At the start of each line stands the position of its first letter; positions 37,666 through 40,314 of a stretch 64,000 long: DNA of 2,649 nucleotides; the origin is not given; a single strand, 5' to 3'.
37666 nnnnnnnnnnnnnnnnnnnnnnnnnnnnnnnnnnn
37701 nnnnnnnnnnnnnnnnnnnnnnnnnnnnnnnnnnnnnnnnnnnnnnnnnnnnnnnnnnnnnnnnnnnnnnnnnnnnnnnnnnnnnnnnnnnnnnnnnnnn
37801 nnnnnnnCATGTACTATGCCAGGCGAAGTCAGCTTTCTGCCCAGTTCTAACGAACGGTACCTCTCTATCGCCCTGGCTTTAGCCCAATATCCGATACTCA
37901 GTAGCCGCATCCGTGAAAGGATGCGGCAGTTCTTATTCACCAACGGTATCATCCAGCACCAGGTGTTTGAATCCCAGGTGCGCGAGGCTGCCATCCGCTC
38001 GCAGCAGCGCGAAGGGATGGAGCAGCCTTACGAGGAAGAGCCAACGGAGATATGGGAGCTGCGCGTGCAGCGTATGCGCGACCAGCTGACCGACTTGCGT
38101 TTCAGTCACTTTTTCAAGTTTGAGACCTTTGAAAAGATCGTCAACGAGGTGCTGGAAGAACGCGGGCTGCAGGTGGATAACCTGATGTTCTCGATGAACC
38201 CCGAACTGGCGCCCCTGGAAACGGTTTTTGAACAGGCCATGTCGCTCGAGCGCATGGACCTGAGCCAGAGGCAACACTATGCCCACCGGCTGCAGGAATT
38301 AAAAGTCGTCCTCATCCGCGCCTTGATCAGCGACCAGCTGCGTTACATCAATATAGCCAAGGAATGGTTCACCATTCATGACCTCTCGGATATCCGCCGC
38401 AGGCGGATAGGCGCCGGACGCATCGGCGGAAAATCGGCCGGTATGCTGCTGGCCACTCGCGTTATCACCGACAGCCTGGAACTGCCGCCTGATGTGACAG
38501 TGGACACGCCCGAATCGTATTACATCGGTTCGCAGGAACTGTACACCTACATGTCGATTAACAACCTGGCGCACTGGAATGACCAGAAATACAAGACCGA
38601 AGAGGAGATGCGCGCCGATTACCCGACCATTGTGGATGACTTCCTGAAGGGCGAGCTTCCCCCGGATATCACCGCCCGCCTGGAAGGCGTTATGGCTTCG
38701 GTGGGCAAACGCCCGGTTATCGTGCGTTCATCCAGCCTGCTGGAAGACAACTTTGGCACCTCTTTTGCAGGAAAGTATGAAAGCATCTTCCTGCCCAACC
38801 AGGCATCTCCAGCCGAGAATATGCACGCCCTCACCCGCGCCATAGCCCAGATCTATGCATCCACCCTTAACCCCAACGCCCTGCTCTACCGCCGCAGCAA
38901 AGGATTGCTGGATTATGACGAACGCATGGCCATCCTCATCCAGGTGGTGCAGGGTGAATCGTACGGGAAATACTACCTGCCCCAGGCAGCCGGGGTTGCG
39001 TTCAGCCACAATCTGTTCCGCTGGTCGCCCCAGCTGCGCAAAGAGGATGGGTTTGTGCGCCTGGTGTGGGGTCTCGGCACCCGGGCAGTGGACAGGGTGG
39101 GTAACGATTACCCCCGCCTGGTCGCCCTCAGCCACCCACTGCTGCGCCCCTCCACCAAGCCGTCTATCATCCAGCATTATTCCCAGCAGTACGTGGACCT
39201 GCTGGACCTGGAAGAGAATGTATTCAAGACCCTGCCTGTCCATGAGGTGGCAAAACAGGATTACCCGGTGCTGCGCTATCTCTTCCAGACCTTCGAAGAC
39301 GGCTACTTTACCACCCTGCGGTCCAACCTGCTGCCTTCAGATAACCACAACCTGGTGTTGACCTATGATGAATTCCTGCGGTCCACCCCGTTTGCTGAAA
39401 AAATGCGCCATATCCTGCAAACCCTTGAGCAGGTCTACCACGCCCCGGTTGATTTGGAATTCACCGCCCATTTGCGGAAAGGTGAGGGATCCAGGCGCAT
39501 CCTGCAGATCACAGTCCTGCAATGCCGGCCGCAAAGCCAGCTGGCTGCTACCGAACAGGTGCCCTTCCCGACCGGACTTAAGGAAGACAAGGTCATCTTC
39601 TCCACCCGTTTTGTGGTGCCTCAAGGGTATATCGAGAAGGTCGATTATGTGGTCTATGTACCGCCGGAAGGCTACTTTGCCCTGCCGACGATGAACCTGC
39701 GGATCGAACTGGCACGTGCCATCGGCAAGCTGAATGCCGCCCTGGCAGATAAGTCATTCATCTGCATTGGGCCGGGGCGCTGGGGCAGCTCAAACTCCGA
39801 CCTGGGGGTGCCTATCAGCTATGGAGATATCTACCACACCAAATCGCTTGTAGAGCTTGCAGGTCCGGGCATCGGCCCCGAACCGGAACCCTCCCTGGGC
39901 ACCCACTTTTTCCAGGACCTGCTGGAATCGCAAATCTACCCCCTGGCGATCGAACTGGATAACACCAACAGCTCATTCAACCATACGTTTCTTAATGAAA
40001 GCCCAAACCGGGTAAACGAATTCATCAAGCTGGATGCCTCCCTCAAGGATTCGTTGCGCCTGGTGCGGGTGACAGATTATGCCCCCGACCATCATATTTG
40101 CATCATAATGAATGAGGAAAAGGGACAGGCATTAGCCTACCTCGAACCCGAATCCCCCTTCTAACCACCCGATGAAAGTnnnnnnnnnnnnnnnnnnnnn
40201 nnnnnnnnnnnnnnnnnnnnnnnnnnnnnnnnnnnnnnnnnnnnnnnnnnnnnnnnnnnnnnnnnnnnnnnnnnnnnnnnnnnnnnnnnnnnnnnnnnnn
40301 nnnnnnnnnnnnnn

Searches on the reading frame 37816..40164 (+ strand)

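Call 92: search_protein_families(library=pfam, proteins=[window:37816-40164:+], max_evalue=1)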
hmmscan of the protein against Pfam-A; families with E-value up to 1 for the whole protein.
window:37816-40164:+ (782 aa): 1 family
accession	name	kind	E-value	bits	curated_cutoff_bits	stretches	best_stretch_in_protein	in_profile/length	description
PF01326.24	PPDK_N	-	3.4e-54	184.8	27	1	202-586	3-322/328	Pyruvate phosphate dikinase, AMP/ATP-binding domain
